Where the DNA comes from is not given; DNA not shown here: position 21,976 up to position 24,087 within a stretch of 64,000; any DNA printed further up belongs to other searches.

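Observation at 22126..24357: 604-aa orphan protein with PREP(V/A)Q tandem repeats, tightly paired with a convergent coiled-coil gene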

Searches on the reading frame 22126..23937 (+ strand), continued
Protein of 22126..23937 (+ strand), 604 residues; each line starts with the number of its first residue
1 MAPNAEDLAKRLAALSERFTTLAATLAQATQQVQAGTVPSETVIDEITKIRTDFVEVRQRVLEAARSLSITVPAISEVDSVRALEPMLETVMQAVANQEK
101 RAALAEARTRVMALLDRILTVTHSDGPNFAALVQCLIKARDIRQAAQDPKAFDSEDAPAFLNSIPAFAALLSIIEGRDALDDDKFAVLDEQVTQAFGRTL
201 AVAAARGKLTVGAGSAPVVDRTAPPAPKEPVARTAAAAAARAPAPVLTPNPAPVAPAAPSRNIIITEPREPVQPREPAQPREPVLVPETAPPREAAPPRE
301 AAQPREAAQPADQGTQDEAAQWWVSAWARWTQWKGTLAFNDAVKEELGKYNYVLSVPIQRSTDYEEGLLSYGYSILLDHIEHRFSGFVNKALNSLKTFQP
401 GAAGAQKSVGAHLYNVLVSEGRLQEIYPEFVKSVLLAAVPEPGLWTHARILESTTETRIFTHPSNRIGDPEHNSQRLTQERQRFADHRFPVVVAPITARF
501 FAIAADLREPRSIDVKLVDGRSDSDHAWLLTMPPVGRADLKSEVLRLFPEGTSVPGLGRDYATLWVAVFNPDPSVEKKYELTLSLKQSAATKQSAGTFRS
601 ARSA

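Call 31: search_protein_families(library=pfam, proteins=[P0189, P0216, P0227, P0252, P0266, P0160, P0258, P0269, P0218, P0253], max_evalue=0.01)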
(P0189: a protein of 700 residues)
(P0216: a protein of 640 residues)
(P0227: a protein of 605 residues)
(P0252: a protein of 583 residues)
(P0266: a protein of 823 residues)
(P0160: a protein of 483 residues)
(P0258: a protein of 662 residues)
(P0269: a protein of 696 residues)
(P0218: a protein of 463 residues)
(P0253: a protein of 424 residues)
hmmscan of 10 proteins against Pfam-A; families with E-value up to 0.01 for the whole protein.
P0189 (700 aa): 0 families

P0216 (640 aa): 0 families

P0227 (605 aa): 0 families

P0252 (583 aa): 1 family
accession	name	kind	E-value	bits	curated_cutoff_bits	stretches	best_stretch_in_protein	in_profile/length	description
PF07538.16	ChW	-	8.1e-58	192.4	22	6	404-436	1-33/35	Clostridial hydrophobic W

P0266 (823 aa): 0 families

P0160 (483 aa): 0 families

P0258 (662 aa): 5 families
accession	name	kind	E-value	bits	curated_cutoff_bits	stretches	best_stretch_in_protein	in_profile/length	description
PF04539.22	Sigma70_r3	-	6.1e-31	106.8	25.3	1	202-277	1-77/78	Sigma-70 region 3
PF04542.20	Sigma70_r2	-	2.3e-22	79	24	1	123-192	1-70/71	Sigma-70 region 2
PF04545.22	Sigma70_r4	-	2.3e-18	65.9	24.1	1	291-343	2-50/50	Sigma-70, region 4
PF00140.25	Sigma70_r1_2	-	1.4e-10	41.3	22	1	45-77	1-33/34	Sigma-70 factor, region 1.2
PF13518.12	HTH_28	-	0.003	18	25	0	315-336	14-35/52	Helix-turn-helix domain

P0269 (696 aa): 14 families
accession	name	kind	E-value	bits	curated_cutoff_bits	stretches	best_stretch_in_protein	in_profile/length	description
PF13424.12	TPR_12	-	9.4e-57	189.6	30.1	8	256-329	3-76/77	Tetratricopeptide repeat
PF13374.12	TPR_10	-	8.9e-51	169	27.5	6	172-212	2-42/42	Tetratricopeptide repeat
PF24885.1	TPR_NPHP3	-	5.2e-31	108.3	100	4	127-248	96-217/239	Nephrocystin-3 TPR domain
PF00515.34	TPR_1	-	1.4e-16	60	27.8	0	215-244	2-31/34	Tetratricopeptide repeat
PF17874.7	TPR_MalT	-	6.6e-15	55.6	45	2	177-324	45-187/336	MalT-like TPR region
PF07719.23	TPR_2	-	2.8e-14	52.4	27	0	214-242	1-29/34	Tetratricopeptide repeat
PF13176.12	TPR_7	-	8.2e-14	50.9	27.9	0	175-206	2-33/36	Tetratricopeptide repeat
PF14559.12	TPR_19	-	1.2e-08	35.6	25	0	226-278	3-47/68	Tetratricopeptide repeat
PF13428.12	TPR_14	-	1.3e-07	32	23.5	0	137-166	8-37/44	Tetratricopeptide repeat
PF13181.12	TPR_8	-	1.2e-06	28.6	25.7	0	220-241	7-28/34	Tetratricopeptide repeat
PF13431.12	TPR_17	-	7.7e-06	26.2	24.4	0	209-233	8-32/34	Tetratricopeptide repeat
PF13432.12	TPR_16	-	5.7e-05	23.9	32.7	0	220-284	3-59/65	Tetratricopeptide repeat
PF04783.17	DUF630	-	0.0023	18.5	27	0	307-350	16-52/59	Protein of unknown function (DUF630)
PF07721.20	TPR_4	-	0.0026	18.7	27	0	49-71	4-26/26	Tetratricopeptide repeat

P0218 (463 aa): 5 families
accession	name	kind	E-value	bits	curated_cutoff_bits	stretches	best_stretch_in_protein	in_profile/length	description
PF13374.12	TPR_10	-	3.6e-26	90.8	27.5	2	14-54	2-42/42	Tetratricopeptide repeat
PF13424.12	TPR_12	-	3.5e-23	82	30.1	3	13-86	2-75/77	Tetratricopeptide repeat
PF24885.1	TPR_NPHP3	-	1.2e-08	35.1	100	1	10-90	137-217/239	Nephrocystin-3 TPR domain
PF14559.12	TPR_19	-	3.6e-05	24.4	25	1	24-81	1-50/68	Tetratricopeptide repeat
PF13428.12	TPR_14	-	0.0005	20.9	23.5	0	18-43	5-30/44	Tetratricopeptide repeat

P0253 (424 aa): 0 families

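Call 41: search_solved_structures(query=A6, max_evalue=1, show_alignments=2)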
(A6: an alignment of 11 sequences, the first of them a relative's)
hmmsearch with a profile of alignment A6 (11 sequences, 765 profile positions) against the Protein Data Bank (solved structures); distinct sequences matched with E-value up to 1: 0.

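Call 52: search_protein_families(library=pfam, alignment_id=A6, max_evalue=10)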
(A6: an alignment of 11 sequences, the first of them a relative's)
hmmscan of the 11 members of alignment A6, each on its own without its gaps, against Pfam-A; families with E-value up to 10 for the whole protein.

A. member 1, P0176 (793 aa): 3 families
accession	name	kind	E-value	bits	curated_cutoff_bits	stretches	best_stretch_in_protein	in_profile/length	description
PF07994.18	NAD_binding_5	-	0.063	13.2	25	1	428-483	79-134/321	Myo-inositol-1-phosphate synthase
PF10263.15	SprT-like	-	0.2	11.9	25.6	1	328-351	56-79/108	SprT-like family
PF23865.1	DUF7223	-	0.27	10.9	27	1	52-102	107-155/254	Domain of unknown function (DUF7223)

B. families by the number of members that match (of 11 scanned): 17 families
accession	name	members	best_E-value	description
PF10263.15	SprT-like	6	0.015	SprT-like family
PF08238.18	Sel1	2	3.9e-08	Sel1 repeat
PF07719.23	TPR_2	2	0.00026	Tetratricopeptide repeat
PF23914.1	TPR_CcmH_CycH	1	0.005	Cytochrome c-type biogenesis protein H TPR domain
PF07661.19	MORN_2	1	0.007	MORN repeat variant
PF07994.18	NAD_binding_5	1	0.063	Myo-inositol-1-phosphate synthase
PF13405.12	EF-hand_6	1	0.069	EF-hand domain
PF01752.23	Peptidase_M9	1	0.084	Collagenase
PF00515.34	TPR_1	1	0.096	Tetratricopeptide repeat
PF15638.11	Tox-MPTase2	1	0.15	Metallopeptidase toxin 2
PF03355.19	Pox_TAP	1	0.17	Viral Trans-Activator Protein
PF04717.18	Phage_base_V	1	0.2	Type VI secretion system/phage-baseplate injector OB domain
PF18958.6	DUF5700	1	0.21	Putative zinc dependent peptidase (DUF5700)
PF19781.4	DUF6266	1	0.22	Family of unknown function (DUF6266)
PF13428.12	TPR_14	1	0.24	Tetratricopeptide repeat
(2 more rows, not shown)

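Call 53: find_related_loci(query=A8, collection=genome_contigs, flank=4000)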
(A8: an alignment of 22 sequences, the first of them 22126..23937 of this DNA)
Query A8 (604 aa) in genome_contigs; peptide patterns used: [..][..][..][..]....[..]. (x = any residue, [..] = any of these).
54 stretches matched a pattern; 43 encode a relative of the query (tblastn E <= 1e-3); 43 distinct loci.
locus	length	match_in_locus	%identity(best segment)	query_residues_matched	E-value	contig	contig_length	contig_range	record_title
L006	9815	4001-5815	83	1-604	0e+0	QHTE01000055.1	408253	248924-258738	MAG: Candidatus Rokuibacteriota bacterium isolate AR14 14_1009_16_40cm_scaffold_186_curated, whole genome shotgun sequen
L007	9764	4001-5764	80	1-604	0e+0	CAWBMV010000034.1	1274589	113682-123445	MAG: uncultured Candidatus Rokubacteria bacterium isolate MFD02242.bin.2.34 genome assembly, contig: contig_8001, whole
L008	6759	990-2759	81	1-604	0e+0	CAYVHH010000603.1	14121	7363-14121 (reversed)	MAG TPA_asm: uncultured bacterium isolate binchicken_co279_234 genome assembly, contig: k141_5096012, whole genome shotg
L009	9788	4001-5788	79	1-604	0e+0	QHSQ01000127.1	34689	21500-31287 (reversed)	MAG: Candidatus Rokuibacteriota bacterium isolate AR27 14_0903_09_40cm_scaffold_517_curated, whole genome shotgun sequen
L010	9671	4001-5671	76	1-604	0e+0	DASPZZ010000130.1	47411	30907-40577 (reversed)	MAG TPA_asm: Candidatus Binatia bacterium isolate SMAG_U11632 k141_2560560, whole genome shotgun sequence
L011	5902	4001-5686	73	1-604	0e+0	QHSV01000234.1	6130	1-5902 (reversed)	MAG: Candidatus Rokuibacteriota bacterium isolate AR22 14_0903_16_40cm_scaffold_15938_curated, whole genome shotgun sequ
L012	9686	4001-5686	70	1-604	0e+0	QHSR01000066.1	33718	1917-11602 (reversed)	MAG: Candidatus Rokuibacteriota bacterium isolate AR26 14_1009_13_40cm_scaffold_2422_curated, whole genome shotgun seque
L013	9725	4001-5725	67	1-604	0e+0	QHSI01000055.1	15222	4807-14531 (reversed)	MAG: Candidatus Rokuibacteriota bacterium isolate AR34 14_0903_05_40cm_scaffold_2084_curated, whole genome shotgun seque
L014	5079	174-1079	83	301-604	1e-173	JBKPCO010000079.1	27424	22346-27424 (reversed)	MAG: Candidatus Methylomirabilota bacterium isolate GB_EKS_MAG_00049 GB_EKS_000000864444, whole genome shotgun sequence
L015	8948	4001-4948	80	287-604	6e-175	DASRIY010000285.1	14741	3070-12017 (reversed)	MAG TPA_asm: Candidatus Methylomirabilota bacterium isolate SMAG_U10122 k141_3222840, whole genome shotgun sequence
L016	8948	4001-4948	77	286-604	2e-162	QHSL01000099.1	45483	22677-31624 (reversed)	MAG: Candidatus Rokuibacteriota bacterium isolate AR31 14_1009_16_40cm_scaffold_6060_curated, whole genome shotgun seque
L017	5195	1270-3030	43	1-591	1e-149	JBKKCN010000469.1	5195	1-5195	MAG: Candidatus Rokuibacteriota bacterium isolate swi_bin.5 k127_13033016, whole genome shotgun sequence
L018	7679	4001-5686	45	1-591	3e-144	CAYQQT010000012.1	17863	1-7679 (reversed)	MAG TPA_asm: uncultured bacterium isolate SRP136066_co1_130 genome assembly, contig: NODE_3195_length_17863_cov_31.88331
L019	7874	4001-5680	39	1-591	1e-128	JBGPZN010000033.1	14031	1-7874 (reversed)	MAG: Candidatus Methylomirabilia bacterium isolate OBJ1_062018_070_24 k141_179289_length_14031_cov_17.6777, whole genome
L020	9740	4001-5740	41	1-587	2e-125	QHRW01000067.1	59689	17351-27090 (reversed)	MAG: Candidatus Rokuibacteriota bacterium isolate AR5 14_1009_16_40cm_scaffold_3268_curated, whole genome shotgun sequen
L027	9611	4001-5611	37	1-588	4e-95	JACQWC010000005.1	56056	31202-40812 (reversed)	MAG: Candidatus Rokuibacteriota bacterium isolate NC_groundwater_1479_Ag_S-0.65um_71_44 S_p65_S5_coassembly_k141_173284,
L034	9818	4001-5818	32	1-583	2e-80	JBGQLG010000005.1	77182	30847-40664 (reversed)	MAG: Candidatus Methylomirabilia bacterium isolate OBJ2_061818_050_43 k141_584937_length_77182_cov_24.5263, whole genome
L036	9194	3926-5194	40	96-586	4e-57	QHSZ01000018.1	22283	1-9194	MAG: Candidatus Rokuibacteriota bacterium isolate AR19 14_1009_16_40cm_scaffold_5340_curated, whole genome shotgun seque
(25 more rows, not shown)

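Call 61: search_protein_families(library=pfam, proteins=[L020:2-3829:-, L020:7270-7905:+, L020:6610-7239:-, L020:8757-9740:-, L020:8161-8967:+, L034:6386-7570:-, L034:7581-8660:-, L034:3139-3924:-, L034:2437-3084:-, L020:5767-6198:-], max_evalue=0.01)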
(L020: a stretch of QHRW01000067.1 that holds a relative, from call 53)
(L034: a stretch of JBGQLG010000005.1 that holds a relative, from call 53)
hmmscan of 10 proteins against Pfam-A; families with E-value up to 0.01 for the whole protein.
L020:2-3829:- (1276 aa): 4 families
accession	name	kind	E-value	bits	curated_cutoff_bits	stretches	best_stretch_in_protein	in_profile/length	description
PF03160.20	Calx-beta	-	1.9e-106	350.9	27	5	844-960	3-119/119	Calx-beta domain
PF25778.1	DUF7948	-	7.2e-60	203.1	27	1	81-290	1-214/214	Domain of unknown function (DUF7948)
PF06739.17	SBBP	-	6.2e-47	157.7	20.5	6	356-392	1-38/38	Beta-propeller repeat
PF16132.11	DUF4843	-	0.0022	18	34.5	0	1122-1175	61-114/163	Domain of unknown function (DUF4843)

L020:7270-7905:+ (211 aa): 1 family
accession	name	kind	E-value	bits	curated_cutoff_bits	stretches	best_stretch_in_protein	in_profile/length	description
PF00076.28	RRM_1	-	3.2e-22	78.6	20.7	1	5-74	1-69/70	RNA recognition motif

L020:6610-7239:- (209 aa): 1 family
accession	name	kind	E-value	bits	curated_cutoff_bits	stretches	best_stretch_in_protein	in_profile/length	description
PF00857.26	Isochorismatase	-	1.2e-31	110.6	27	1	30-190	2-164/175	Isochorismatase domain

L020:8757-9740:- (327 aa): 2 families
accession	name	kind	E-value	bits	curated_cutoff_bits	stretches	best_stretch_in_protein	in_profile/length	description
PF07690.21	MFS_1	-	3.7e-19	69.3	33.4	2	143-323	7-186/347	Major Facilitator Superfamily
PF00083.30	Sugar_tr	-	0.002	17.5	22.3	1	166-307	44-190/452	Sugar (and other) transporter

L020:8161-8967:+ (268 aa): 0 families

L034:6386-7570:- (394 aa): 16 families
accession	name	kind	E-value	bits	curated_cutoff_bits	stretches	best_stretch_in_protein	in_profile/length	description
PF00437.27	T2SSE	-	2.8e-46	158.3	24.9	1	92-283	94-281/370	Type II/IV secretion system protein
PF13191.12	AAA_16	-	2.6e-05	25.2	32.6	1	122-225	12-103/167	AAA ATPase domain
PF13401.12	AAA_22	-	2.6e-05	25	27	1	133-172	4-44/130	AAA domain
PF01935.23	DUF87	-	4e-05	24.2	23.2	1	138-190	27-86/220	Helicase HerA, central domain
PF25199.1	nSTAND_NTPase5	-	0.0002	21.7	34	1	127-173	34-80/145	Novel STAND NTPase 5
PF20720.3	nSTAND3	-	0.00021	21.5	27.2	1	132-182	15-67/155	Novel STAND NTPase 3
PF13245.12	AAA_19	-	0.00038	21.1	25.1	1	133-188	10-59/134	AAA domain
PF01580.24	FtsK_SpoIIIE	-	0.00071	19.5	24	1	127-169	36-74/221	FtsK/SpoIIIE family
PF13555.12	AAA_29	-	0.00092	19.4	27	1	127-155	15-43/61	P-loop containing region of AAA domain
PF12775.13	AAA_7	-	0.00098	19.1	25.8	1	112-164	12-63/181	P-loop containing dynein motor region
PF06414.18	Zeta_toxin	-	0.0012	18.8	22.3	1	131-182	13-63/199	Zeta toxin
PF13173.12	AAA_14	-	0.0017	18.8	27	1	134-180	2-48/129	AAA domain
PF13604.12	AAA_30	-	0.0018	18.5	27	1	125-200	9-77/191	AAA domain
PF10412.15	TrwB_AAD_bind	-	0.0022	17.4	20.5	1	136-167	17-48/387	Type IV secretion-system coupling protein DNA-binding domain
PF13238.12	AAA_18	-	0.0051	17.7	29.4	0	137-216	1-80/128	AAA domain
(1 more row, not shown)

L034:7581-8660:- (359 aa): 13 families
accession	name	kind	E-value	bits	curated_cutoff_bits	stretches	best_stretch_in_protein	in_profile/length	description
PF00437.27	T2SSE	-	7.3e-46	156.9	24.9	1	75-278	86-286/370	Type II/IV secretion system protein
PF13401.12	AAA_22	-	3.5e-05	24.6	27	1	123-161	4-41/130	AAA domain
PF13191.12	AAA_16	-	4.5e-05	24.5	32.6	1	124-159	24-56/167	AAA ATPase domain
PF13555.12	AAA_29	-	0.00026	21.1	27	1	121-144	18-42/61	P-loop containing region of AAA domain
PF25199.1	nSTAND_NTPase5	-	0.00037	20.8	34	1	123-163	40-80/145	Novel STAND NTPase 5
PF13476.12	AAA_23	-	0.00039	21.6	27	1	122-144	17-39/201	AAA domain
PF13245.12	AAA_19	-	0.00076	20.1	25.1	1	121-154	8-41/134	AAA domain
PF10236.15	DAP3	-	0.0014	18.4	23.1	1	127-175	26-73/311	Mitochondrial ribosomal death-associated protein 3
PF04851.21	ResIII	-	0.002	18.5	22.5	1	126-185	25-82/164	Type III restriction enzyme, res subunit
PF13604.12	AAA_30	-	0.0026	18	27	1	121-153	15-46/191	AAA domain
PF20720.3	nSTAND3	-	0.0035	17.5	27.2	1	122-165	15-57/155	Novel STAND NTPase 3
PF01935.23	DUF87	-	0.006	17.2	23.2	0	127-157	26-56/220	Helicase HerA, central domain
PF00005.33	ABC_tran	-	0.0078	17.3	25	0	126-156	13-42/137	ABC transporter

L034:3139-3924:- (261 aa): 1 family
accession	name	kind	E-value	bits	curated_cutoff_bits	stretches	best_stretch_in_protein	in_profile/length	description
PF05494.18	MlaC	-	8.5e-46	156.2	26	1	101-257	4-165/166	MlaC protein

L034:2437-3084:- (215 aa): 1 family
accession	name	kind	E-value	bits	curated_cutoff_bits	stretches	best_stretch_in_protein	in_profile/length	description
PF05494.18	MlaC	-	3.6e-49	167.2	26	1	37-196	4-164/166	MlaC protein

L020:5767-6198:- (143 aa): 11 families
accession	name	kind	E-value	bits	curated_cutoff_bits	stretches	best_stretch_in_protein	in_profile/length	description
PF16740.10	SKA2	-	0.00053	20.2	30.1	1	47-118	25-97/110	Spindle and kinetochore-associated protein 2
PF07407.17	Seadorna_VP6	-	0.0006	19.5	27.2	1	60-112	2-57/399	Seadornavirus VP6 protein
PF21924.1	XRCC4_CC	-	0.0012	19.4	27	1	44-89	14-59/78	XRCC4 coiled-coil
PF11932.13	DUF3450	-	0.0018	18.1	32.6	1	15-87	27-99/241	Protein of unknown function (DUF3450)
PF05859.17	Mis12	-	0.0033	17.7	25.7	1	49-113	101-166/231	Mis12 protein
PF05266.19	DUF724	-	0.0042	17.4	38.4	1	45-112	108-175/188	Protein of unknown function (DUF724)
PF08286.16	Spc24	-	0.0049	17.5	25.3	1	49-92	7-47/109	Spc24 subunit of Ndc80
PF03938.19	OmpH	-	0.0057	17.3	32.4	1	40-109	13-83/141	Outer membrane protein (OmpH-like)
PF13851.11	GAS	-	0.0059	16.4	32.3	1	56-109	50-103/200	Growth-arrest specific micro-tubule binding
PF07956.16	DUF1690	-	0.0075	17.2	29.7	1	14-102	26-119/139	Protein of Unknown function (DUF1690)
PF14523.12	Syntaxin_2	-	0.0083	16.6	26.5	0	19-90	31-104/134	Syntaxin-like protein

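Call 62: list_cluster_members(proteins=[P0229, P0263, P0236, P0205, P0225, P0252, P0258, P0175, P0176, P0191])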
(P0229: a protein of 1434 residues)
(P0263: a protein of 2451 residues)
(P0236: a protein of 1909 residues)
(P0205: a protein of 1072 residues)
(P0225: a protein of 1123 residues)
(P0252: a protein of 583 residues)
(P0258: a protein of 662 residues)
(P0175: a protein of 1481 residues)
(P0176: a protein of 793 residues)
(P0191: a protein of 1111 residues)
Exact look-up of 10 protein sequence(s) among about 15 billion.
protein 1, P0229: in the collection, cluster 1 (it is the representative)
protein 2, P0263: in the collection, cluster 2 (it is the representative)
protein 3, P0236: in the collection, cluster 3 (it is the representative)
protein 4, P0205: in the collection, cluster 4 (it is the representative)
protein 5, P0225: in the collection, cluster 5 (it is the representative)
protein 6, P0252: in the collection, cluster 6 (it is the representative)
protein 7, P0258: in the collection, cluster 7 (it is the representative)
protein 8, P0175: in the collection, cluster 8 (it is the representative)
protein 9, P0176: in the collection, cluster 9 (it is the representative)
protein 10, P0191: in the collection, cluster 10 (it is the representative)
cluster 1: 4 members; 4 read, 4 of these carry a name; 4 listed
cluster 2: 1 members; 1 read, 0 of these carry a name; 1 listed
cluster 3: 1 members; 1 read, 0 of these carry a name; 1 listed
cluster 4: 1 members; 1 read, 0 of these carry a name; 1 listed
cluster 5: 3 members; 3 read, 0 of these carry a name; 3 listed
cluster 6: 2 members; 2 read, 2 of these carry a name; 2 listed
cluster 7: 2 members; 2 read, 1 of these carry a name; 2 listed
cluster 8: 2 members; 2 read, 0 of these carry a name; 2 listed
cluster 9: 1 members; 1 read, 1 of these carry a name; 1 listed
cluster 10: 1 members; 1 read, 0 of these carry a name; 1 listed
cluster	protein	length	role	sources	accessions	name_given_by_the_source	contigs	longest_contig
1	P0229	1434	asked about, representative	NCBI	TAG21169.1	MAG: sigma-70 family RNA polymerase sigma factor, partial [Oscillatoriales cyanobacterium]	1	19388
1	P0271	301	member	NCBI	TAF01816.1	MAG: sigma-70 family RNA polymerase sigma factor, partial [Nostocales cyanobacterium]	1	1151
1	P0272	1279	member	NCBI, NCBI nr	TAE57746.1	MAG: sigma-70 family RNA polymerase sigma factor [Oscillatoriales cyanobacterium]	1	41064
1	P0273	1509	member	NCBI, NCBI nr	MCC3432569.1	MAG: sigma-70 family RNA polymerase sigma factor [Microcoleus sp. PH2017_04_SCI_O_A] | sigma-70 family RNA polymerase sigma factor [Microcoleus sp. PH2017_04_SCI_O_A]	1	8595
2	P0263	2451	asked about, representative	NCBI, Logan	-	-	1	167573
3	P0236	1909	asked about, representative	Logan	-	-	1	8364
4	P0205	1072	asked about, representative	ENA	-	-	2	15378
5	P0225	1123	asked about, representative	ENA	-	-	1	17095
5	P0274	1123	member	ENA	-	-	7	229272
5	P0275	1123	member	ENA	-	-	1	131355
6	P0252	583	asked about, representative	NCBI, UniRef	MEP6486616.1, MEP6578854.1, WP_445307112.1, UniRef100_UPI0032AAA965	hypothetical protein NDI43_08405 [Microcoleus vaginatus GB2-A3] | hypothetical protein n=1 Tax=Microcoleus vaginatus TaxID=119532 RepID=UPI0032AAA965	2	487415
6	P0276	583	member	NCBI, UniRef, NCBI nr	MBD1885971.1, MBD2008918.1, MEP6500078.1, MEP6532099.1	hypothetical protein [Microcoleus vaginatus] | hypothetical protein n=1 Tax=Microcoleus vaginatus TaxID=119532 RepID=UPI001686111E | hypothetical protein [Microcoleus sp. FACHB-84]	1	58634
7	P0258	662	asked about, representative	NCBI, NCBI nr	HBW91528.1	MAG TPA: hypothetical protein DEG17_22375, partial [Cyanobacteria bacterium UBA11149] | hypothetical protein [Cyanobacteria bacterium UBA11149]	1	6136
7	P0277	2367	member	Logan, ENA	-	-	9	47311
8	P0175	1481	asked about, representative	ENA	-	-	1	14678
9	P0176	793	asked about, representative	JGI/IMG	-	hypothetical protein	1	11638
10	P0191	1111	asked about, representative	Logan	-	-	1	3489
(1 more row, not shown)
